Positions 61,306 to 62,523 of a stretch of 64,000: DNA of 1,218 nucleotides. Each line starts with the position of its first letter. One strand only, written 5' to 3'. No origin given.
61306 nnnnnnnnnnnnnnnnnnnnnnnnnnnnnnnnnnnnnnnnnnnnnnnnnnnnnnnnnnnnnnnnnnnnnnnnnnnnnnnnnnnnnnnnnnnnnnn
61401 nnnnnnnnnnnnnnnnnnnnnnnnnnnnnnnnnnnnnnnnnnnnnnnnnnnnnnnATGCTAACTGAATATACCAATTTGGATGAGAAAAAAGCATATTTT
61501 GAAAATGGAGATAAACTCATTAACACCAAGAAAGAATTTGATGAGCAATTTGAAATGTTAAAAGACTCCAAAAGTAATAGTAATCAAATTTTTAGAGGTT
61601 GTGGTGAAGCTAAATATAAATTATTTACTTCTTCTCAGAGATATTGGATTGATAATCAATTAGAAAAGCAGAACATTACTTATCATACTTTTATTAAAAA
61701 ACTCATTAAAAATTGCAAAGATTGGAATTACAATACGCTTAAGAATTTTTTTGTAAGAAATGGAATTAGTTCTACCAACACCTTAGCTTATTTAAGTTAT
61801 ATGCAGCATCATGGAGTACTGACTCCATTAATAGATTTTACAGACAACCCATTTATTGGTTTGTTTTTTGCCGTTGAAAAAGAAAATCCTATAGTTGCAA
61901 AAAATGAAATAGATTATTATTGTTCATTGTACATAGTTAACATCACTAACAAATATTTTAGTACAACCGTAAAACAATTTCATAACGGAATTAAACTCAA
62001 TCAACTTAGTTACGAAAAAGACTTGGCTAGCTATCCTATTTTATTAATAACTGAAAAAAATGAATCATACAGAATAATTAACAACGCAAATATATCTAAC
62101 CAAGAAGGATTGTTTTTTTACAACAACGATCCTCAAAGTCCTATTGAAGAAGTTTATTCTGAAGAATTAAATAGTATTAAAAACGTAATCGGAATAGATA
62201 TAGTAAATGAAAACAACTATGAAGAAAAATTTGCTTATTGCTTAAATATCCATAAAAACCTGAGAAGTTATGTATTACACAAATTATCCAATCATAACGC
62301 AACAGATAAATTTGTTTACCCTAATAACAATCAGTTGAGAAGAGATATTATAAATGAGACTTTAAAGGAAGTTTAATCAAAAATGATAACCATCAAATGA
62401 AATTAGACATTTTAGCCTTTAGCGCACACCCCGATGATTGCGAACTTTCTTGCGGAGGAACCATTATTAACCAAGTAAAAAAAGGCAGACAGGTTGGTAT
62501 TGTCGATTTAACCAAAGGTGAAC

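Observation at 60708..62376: Candidate new two-gene defence system: TIR-domain protein translationally coupled to an FRG-domain protein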

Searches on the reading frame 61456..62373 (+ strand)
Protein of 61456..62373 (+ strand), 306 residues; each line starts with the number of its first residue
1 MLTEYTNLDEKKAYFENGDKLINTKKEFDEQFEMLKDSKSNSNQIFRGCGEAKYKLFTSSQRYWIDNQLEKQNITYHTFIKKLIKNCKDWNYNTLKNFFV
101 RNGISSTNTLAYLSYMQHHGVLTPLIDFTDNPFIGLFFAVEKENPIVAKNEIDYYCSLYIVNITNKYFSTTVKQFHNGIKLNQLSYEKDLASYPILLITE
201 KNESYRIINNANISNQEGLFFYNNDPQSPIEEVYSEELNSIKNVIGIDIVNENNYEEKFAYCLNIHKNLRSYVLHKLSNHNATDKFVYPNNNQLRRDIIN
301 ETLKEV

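Call 3: search_protein_families(library=pfam, proteins=[window:61456-62373:+], max_evalue=1)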
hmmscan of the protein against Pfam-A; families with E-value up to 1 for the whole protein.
window:61456-62373:+ (306 aa): 4 families
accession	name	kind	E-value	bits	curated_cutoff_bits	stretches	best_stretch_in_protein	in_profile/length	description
PF08867.16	FRG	-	2.4e-15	57.6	25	1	43-144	2-90/94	FRG domain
PF22400.1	DUF6980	-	0.068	13.8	27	1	8-73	15-78/99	Domain of unknown function (DUF6980)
PF14747.11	DUF4473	-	0.082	13.9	25.9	1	19-82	22-77/78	Domain of unknown function (DUF4473)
PF22387.1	PhiCb5_coat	-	0.21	12.1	27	1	148-189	19-60/89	Phage phiCb5, coat protein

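Call 4: search_protein_families(library=padloc, proteins=[window:61456-62373:+], max_evalue=1)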
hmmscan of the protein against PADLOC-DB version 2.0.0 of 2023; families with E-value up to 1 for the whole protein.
window:61456-62373:+ (306 aa): 14 families
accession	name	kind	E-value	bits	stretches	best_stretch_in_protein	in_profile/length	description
PDLC04932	PDC-S15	-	2.6e-76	255.1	1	2-304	3-321/324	-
PDLC04937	PDC-S15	-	4.3e-20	70.4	1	36-290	29-236/254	-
PDLC04938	PDC-S15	-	2.2e-18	64.7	1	24-249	44-233/276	-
PDLC04931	PDC-S15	-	2.5e-14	51.7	1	22-290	42-260/282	-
PDLC04934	PDC-S15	-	3.1e-13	47.6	1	24-165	41-171/416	-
PDLC04940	PDC-S15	-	8.1e-12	43.3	1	6-162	18-170/280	-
PDLC04936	PDC-S15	-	1.2e-10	39.3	1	28-149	30-129/300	-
PDLC04933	PDC-S15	-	1.3e-10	39.3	2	22-184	9-150/286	-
PDLC04926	PDC-S15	-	2.6e-09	34.6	1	26-142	17-120/300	-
PDLC04929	PDC-S15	-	2.8e-06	25.4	1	107-180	89-160/308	-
PDLC04927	PDC-S15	-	4.6e-06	23.8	1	107-148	83-124/422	-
PDLC04930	PDC-S15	-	1.2e-05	22.5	1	106-174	78-150/380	-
PDLC04935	PDC-S15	-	6.2e-05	20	1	107-152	190-235/535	-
PDLC00695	Effector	-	0.0063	14.1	1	24-70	117-162/195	2TM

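Call 5: search_protein_families(library=ncbifam, proteins=[window:61456-62373:+], max_evalue=1)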
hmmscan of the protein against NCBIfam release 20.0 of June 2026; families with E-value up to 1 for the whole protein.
window:61456-62373:+ (306 aa): 1 family
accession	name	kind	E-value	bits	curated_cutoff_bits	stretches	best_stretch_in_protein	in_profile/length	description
NF033630.1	SLATT_6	subfamily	0.018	14.7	100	1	30-70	123-163/180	SLATT domain-containing protein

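Call 17: find_homologous_proteins(query=window:61456-62373:+, max_evalue=0.00001)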
Query window:61456-62373:+ (306 aa): 65 proteins with E <= 0.00001 among 805 candidates.
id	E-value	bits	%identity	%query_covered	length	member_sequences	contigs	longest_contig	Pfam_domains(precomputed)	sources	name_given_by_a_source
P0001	1.0e-174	598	87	100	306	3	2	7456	PF08867.17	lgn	-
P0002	3.5e-134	465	70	100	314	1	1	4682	PF08867.17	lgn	-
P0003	2.4e-132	459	70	100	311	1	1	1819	PF08867.17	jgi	-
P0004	1.5e-128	446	70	96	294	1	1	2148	PF08867.17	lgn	-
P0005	1.0e-126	440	65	100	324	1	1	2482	PF08867.17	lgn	-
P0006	2.2e-106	373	56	100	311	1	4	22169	PF08867.17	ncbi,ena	-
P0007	4.8e-105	369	60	99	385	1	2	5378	PF08867.17,PF10387.15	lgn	-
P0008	1.1e-94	335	51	99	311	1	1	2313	PF08867.17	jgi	-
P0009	1.5e-93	331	53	100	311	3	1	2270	PF08867.17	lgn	-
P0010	3.9e-90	320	48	99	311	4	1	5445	PF08867.17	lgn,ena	-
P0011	1.2e-83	299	45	99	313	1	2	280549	PF08867.17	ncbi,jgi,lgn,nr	ncbi:MAG: FRG domain-containing protein [Saprospirales bacterium]|jgi:hypothetical protein|nr:FRG do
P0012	1.9e-82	295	48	100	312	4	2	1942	PF08867.17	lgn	-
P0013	2.2e-82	295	50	99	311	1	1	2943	PF08867.17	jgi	-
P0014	4.2e-80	287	46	99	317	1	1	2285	PF08867.17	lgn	-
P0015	1.0e-79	286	46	99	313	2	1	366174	PF08867.17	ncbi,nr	ncbi:MAG: hypothetical protein EPGJADBJ_02991 [Saprospiraceae bacterium]|nr:hypothetical protein [Sa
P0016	4.6e-77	277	50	85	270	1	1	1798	PF08867.17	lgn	-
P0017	5.4e-77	277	45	100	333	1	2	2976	PF08867.17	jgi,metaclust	metaclust:\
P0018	2.4e-75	272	46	99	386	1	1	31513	PF08867.17,PF19964.6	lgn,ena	-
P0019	1.1e-70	256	43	99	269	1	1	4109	PF08867.17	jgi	-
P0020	1.5e-70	256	43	99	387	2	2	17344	PF08867.17,PF19964.6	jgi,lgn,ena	-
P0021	3.6e-69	251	44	94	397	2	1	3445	PF08867.17,PF19964.6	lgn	-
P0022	3.6e-69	251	43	99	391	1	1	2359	PF08867.17,PF19964.6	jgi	-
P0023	6.0e-68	247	43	94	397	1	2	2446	PF08867.17,PF19964.6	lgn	-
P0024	2.2e-66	242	42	96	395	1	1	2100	PF08867.17,PF19964.6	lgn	-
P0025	4.2e-60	222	43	97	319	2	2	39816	PF08867.17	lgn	-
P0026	1.8e-59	219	40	100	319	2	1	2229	PF08867.17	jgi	jgi:FRG domain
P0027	9.8e-59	217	41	99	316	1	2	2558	PF08867.17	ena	-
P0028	2.8e-58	216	41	99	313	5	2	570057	PF08867.17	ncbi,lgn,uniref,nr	ncbi:FRG domain-containing protein [Chryseobacterium sp. BIGb0232]|uniref:FRG domain-containing prot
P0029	4.1e-57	212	41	95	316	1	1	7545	PF08867.17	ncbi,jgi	jgi:hypothetical protein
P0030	8.7e-57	211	41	99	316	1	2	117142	PF08867.17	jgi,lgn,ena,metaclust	metaclust:\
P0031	3.3e-56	209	40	99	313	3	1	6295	PF08867.17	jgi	jgi:hypothetical protein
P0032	4.4e-55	205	41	97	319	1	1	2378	PF08867.17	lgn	-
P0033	6.2e-55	205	39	100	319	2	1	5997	PF08867.17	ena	-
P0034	1.5e-54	203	39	99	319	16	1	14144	PF08867.17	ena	-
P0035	1.7e-54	203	39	99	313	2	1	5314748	PF08867.17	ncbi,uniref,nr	ncbi:FRG domain-containing protein [Chryseobacterium indologenes]|uniref:FRG domain-containing prote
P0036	1.8e-54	203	40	97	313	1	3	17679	PF08867.17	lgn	-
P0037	5.3e-54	201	40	96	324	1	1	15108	PF08867.17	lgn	-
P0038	5.7e-54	201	39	99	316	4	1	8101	PF08867.17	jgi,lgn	jgi:hypothetical protein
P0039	8.7e-54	201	40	99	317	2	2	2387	PF08867.17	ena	-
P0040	4.5e-53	198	37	100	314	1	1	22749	PF08867.17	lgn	-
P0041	1.3e-52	197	39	99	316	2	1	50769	PF08867.17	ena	-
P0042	1.3e-52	197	40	95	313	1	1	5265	PF08867.17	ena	-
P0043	4.5e-52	195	38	100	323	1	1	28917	PF08867.17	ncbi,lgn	ncbi:MAG: FRG domain-containing protein [Janthinobacterium lividum]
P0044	5.1e-52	195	39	100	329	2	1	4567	PF08867.17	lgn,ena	-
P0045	1.6e-51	193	43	88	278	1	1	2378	PF08867.17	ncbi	ncbi:MAG: FRG domain-containing protein, partial [Flavobacterium sp.]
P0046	2.9e-50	189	38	99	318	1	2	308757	PF08867.17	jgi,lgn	-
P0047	7.0e-50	188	37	98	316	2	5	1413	PF08867.17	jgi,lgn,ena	-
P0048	1.2e-49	187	40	85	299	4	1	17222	PF08867.17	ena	-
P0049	4.9e-48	182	42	82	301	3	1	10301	PF08867.17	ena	-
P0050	1.2e-47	181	39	98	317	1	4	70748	PF08867.17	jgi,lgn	jgi:hypothetical protein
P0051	2.9e-46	176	34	100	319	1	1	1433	PF08867.17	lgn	-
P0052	1.3e-45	174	41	80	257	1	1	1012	PF08867.17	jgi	jgi:hypothetical protein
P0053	2.6e-44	170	36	95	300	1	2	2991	PF08867.17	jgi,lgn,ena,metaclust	metaclust:\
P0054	1.0e-43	168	37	96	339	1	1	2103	PF08867.17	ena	-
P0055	1.5e-42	164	37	99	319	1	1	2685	PF08867.17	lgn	-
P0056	2.2e-40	157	54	46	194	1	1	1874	PF08867.17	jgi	-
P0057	5.9e-40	155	39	80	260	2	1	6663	PF08867.17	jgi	-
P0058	2.7e-34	137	37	68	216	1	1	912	PF08867.17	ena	-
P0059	2.5e-30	124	45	52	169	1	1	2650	PF08867.17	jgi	jgi:hypothetical protein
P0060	6.6e-29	119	33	98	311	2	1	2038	PF08867.17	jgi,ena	-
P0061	2.8e-27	114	30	93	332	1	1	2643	PF08867.17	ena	-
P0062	4.5e-27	113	29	98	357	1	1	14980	PF08867.17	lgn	-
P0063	1.4e-22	98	30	100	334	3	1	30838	PF08867.17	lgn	-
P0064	1.7e-22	98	29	100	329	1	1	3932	PF08867.17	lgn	-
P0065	8.8e-17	79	31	99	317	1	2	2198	PF08867.17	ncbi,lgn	-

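Call 19: search_protein_families(library=pfam, proteins=[P0018, P0020, P0021, P0022, P0024, P0007, P0001, P0011, P0035], max_evalue=0.01)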
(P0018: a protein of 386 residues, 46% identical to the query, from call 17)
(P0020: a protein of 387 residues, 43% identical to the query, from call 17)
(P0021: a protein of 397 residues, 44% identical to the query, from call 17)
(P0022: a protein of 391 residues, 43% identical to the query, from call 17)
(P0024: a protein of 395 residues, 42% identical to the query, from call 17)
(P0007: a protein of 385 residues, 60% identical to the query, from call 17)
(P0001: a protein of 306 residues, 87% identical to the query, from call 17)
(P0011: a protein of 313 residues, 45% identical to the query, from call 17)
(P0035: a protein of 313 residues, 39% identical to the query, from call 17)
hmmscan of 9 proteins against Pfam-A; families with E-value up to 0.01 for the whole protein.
P0018 (386 aa): 2 families
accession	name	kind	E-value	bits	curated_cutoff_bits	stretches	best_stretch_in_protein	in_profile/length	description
PF19964.5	EAD11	-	2.3e-16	59.9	26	1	306-380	3-77/80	Effector-associated domain 11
PF08867.16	FRG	-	2.8e-16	60.6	25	1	47-144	4-90/94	FRG domain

P0020 (387 aa): 3 families
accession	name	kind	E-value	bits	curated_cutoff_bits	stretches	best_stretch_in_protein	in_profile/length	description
PF19964.5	EAD11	-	9.6e-17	61.2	26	1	311-385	6-80/80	Effector-associated domain 11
PF08867.16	FRG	-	3.7e-15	57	25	1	45-144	2-90/94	FRG domain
PF21636.2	PPP1R21_C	-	0.009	16.5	27.3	0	165-211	58-104/160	Protein phosphatase 1 regulatory subunit 21, C-terminal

P0021 (397 aa): 2 families
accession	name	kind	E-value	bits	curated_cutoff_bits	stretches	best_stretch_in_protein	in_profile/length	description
PF08867.16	FRG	-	1.1e-15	58.8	25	1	46-144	4-90/94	FRG domain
PF19964.5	EAD11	-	1.1e-14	54.5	26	1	317-391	3-77/80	Effector-associated domain 11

P0022 (391 aa): 2 families
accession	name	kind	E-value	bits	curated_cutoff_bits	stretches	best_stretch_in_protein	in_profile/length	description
PF08867.16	FRG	-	6.2e-16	59.5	25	1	45-145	2-91/94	FRG domain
PF19964.5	EAD11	-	1.5e-13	50.9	26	1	311-387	6-80/80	Effector-associated domain 11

P0024 (395 aa): 2 families
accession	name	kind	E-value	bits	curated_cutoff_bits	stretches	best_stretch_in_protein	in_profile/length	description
PF08867.16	FRG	-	1.4e-17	64.9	25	1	44-143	2-89/94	FRG domain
PF19964.5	EAD11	-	1.4e-12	47.9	26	1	315-391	3-79/80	Effector-associated domain 11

P0007 (385 aa): 2 families
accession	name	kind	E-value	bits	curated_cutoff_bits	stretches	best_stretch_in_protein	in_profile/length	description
PF08867.16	FRG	-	2.9e-17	63.8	25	1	48-148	2-89/94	FRG domain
PF10387.14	DUF2442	-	1.9e-15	57.2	23.9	1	321-385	2-67/72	Protein of unknown function (DUF2442)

P0001 (306 aa): 1 family
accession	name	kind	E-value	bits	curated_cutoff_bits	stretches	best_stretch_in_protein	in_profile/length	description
PF08867.16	FRG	-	9.4e-17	62.2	25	1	43-143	2-89/94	FRG domain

P0011 (313 aa): 1 family
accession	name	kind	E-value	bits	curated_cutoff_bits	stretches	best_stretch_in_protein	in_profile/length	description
PF08867.16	FRG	-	1.8e-17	64.5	25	1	46-145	3-89/94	FRG domain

P0035 (313 aa): 1 family
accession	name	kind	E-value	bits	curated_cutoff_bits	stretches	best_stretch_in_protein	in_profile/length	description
PF08867.16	FRG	-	3.5e-16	60.3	25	1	44-147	3-87/94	FRG domain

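Call 21: find_encoding_contigs(protein=P0001, flank=6000, max_places=4)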
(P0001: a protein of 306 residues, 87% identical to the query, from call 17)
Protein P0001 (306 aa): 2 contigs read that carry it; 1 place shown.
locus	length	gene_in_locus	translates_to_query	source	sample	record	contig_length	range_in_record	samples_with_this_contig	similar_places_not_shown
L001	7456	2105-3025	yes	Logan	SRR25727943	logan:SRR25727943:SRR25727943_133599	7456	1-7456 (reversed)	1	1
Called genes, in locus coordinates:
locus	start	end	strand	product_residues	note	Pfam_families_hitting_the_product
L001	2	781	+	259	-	?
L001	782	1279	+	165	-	PF00255:GSHPx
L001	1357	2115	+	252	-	PF13676:TIR_2, PF19964:EAD11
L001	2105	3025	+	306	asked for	PF08867:FRG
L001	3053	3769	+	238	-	PF02585:PIG-L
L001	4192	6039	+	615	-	-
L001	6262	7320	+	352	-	PF00886:Ribosomal_S16, PF14520:HHH_5 (weak)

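Call 22: find_encoding_contigs(protein=P0006, flank=6000, max_places=4)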
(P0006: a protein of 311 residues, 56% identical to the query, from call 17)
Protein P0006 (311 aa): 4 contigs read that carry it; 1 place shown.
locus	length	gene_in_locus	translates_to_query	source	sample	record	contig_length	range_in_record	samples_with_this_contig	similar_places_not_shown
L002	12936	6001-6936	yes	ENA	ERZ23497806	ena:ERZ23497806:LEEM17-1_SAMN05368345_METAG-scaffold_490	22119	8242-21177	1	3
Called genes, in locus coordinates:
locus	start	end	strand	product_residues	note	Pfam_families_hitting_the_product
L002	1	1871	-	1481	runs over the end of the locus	-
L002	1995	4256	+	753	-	PF13289:SIR2_2 (weak)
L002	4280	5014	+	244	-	-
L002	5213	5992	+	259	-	PF13676:TIR_2, PF19964:EAD11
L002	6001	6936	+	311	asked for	PF08867:FRG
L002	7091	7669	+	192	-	-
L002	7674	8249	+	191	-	PF00293:NUDIX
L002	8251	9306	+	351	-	PF01661:Macro (weak)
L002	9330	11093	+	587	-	PF01734:Patatin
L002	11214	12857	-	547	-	PF13585:CHU_C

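Call 23: find_encoding_contigs(protein=P0018, flank=8000, max_places=4)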
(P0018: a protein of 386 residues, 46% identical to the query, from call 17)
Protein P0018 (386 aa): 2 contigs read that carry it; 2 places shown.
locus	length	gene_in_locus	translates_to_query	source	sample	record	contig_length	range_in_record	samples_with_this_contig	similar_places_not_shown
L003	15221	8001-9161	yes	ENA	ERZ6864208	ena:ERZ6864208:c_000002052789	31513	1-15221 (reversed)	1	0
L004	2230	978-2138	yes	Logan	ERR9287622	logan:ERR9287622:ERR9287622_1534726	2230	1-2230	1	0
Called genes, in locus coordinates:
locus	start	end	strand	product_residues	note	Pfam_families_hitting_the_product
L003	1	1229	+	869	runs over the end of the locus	PF01421:Reprolysin (weak), PF13583:Reprolysin_4, PF13688:Reprolysin_5, PF13574:Reprolysin_2, PF13582:Reprolysin_3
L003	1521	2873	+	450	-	PF03600:CitMHS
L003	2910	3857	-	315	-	PF10340:Say1_Mug180 (weak), PF00135:COesterase, PF20434:BD-FAE, PF07859:Abhydrolase_3, PF00326:Peptidase_S9, PF01738:DLH (weak)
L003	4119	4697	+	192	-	PF01351:RNase_HII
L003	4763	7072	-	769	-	PF13432:TPR_16 (faint), PF00515:TPR_1 (faint), PF07719:TPR_2 (faint), PF13424:TPR_12 (faint), PF13428:TPR_14 (faint), PF13181:TPR_8 (faint), PF14559:TPR_19 (faint), PF21033:RMD1-3 (faint), +2 more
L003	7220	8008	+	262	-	PF13676:TIR_2, PF19964:EAD11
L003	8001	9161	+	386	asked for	PF08867:FRG, PF19964:EAD11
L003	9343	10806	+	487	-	PF04389:Peptidase_M28 (weak), PF01546:Peptidase_M20, PF07687:M20_dimer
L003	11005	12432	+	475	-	-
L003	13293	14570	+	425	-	PF00078:RVT_1, PF08388:GIIM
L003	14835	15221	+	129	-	?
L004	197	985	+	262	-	PF13676:TIR_2, PF19964:EAD11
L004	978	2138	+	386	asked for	PF08867:FRG, PF19964:EAD11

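Call 27: find_related_loci(query=A1, collection=genome_contigs, flank=7000)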
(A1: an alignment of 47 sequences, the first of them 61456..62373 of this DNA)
Query A1 (306 aa) in genome_contigs; peptide patterns used: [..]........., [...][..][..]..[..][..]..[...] (x = any residue, [..] = any of these).
120 stretches matched a pattern; 69 encode a relative of the query (tblastn E <= 1e-3); 69 distinct loci.
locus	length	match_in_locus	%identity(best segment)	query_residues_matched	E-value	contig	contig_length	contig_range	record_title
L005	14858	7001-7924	56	2-306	5e-104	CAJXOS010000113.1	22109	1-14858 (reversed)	MAG TPA_asm: uncultured Lewinella sp. isolate SRR3880208_bin.3_MetaBAT_v2.12.1_MAG genome assembly, contig: NODE_308_len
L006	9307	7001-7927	50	2-306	2e-93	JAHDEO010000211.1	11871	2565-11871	MAG: Saprospiraceae bacterium isolate MAG-183 RZ_15403, whole genome shotgun sequence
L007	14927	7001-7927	48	2-306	7e-88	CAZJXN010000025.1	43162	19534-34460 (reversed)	MAG TPA_asm: uncultured Saprospiraceae bacterium isolate SRP128246_co1_16 genome assembly, contig: NODE_1121_length_4316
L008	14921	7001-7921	45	2-305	5e-86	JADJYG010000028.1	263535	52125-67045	MAG: Saprospirales bacterium isolate Lyne_18-Q3-R50-59_BATAC.172 tig00321674-10-2655280, whole genome shotgun sequence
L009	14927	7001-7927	46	2-305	9e-86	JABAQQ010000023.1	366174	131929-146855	MAG: Saprospiraceae bacterium isolate Bin_29 c_000000000095, whole genome shotgun sequence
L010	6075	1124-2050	45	2-306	5e-81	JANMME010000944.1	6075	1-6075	MAG: Saprospiraceae bacterium isolate OTE_58_metabat_558 OTE_58_k141_692323, whole genome shotgun sequence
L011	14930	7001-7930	45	2-306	6e-85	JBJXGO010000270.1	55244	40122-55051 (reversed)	MAG: Saprospiraceae bacterium isolate F1F2.bin.255 k127_4721168, whole genome shotgun sequence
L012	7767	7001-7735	52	2-242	8e-77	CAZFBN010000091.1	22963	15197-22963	MAG TPA_asm: uncultured Saprospiraceae bacterium isolate binchicken_co58_158 genome assembly, contig: NODE_1793_length_2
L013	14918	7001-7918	38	2-303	2e-59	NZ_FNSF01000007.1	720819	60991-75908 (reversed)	Tenacibaculum sp. MAR_2009_124, whole genome shotgun sequence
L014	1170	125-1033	38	2-300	5e-63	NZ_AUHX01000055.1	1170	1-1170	Mesonia mobilis DSM 19841 G551DRAFT_scaffold00052.52_C, whole genome shotgun sequence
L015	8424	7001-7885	40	4-295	1e-56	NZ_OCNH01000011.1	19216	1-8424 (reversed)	Spirosoma fluviale strain DSM 29961, whole genome shotgun sequence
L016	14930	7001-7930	37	2-306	3e-56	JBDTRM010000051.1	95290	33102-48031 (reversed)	MAG: Bacteroidia bacterium isolate cluster3_bin.247 NODE_399_length_95290_cov_9.804904, whole genome shotgun sequence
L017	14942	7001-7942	33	2-306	1e-51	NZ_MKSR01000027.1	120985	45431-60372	MAG: Dyadobacter sp. 50-39 scnpilot_p_inoc_scaffold_270, whole genome shotgun sequence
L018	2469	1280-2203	37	2-303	3e-49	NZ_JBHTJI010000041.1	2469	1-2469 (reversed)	Mariniflexile jejuense strain CCUG 62414 GCM70027501_27, whole genome shotgun sequence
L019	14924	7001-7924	35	1-298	7e-46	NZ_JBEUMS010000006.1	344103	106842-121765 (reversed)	Arcicella rosea strain DSM 21163 Ga0480232_06, whole genome shotgun sequence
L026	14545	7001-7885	31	5-278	4e-33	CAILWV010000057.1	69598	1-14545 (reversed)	MAG: uncultured Bacteroidetes bacterium isolate MJ-2014-D1_bin-0762 genome assembly, contig: bin-0762:57/82, whole genom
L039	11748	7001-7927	29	5-289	1e-29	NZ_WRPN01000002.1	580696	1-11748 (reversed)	Mariniflexile maritimum strain M5A1M contig2, whole genome shotgun sequence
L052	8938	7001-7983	36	1-297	3e-30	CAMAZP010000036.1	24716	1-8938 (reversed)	MAG: Chitinophaga pinensis isolate MiE-22jul19-72 genome assembly, contig: MiE-22jul19-C1720, whole genome shotgun seque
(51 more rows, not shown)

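Call 28: find_related_loci(query=A1, collection=metagenome_contigs, flank=7000)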
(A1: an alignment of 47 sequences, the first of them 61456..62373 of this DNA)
Query A1 (306 aa) in metagenome_contigs; peptide patterns used: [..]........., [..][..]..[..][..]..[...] (x = any residue, [..] = any of these).
402 stretches matched a pattern; 147 encode a relative of the query (tblastn E <= 1e-3); the best 80 are kept; 80 distinct loci.
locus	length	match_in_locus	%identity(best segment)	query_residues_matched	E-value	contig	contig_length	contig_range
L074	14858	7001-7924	56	2-306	3e-104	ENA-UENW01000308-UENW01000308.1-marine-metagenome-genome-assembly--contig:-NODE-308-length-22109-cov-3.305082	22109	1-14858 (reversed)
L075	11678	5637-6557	48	2-305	3e-95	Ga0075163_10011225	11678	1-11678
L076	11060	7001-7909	52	1-306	2e-89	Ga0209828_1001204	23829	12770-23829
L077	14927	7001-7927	48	2-306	5e-88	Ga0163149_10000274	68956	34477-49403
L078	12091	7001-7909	50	1-306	6e-88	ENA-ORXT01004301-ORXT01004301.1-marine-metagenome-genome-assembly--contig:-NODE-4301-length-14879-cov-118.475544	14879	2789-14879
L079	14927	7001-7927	48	2-306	5e-88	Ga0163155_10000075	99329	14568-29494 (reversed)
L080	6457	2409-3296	50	1-299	2e-85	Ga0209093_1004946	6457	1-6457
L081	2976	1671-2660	45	2-306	7e-83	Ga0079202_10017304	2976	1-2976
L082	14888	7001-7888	43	2-303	1e-75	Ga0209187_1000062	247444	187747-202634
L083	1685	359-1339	42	2-306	8e-77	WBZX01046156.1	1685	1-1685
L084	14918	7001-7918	41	2-303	2e-62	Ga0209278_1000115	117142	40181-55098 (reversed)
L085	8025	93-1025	42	2-306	1e-60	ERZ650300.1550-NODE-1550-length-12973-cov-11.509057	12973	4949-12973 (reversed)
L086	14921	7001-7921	40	1-303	3e-60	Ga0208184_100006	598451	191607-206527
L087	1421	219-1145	39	2-306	5e-62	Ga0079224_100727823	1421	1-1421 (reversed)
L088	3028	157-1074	38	2-303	1e-57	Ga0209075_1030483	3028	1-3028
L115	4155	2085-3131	31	2-304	5e-35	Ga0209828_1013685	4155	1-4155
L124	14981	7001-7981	29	1-296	1e-32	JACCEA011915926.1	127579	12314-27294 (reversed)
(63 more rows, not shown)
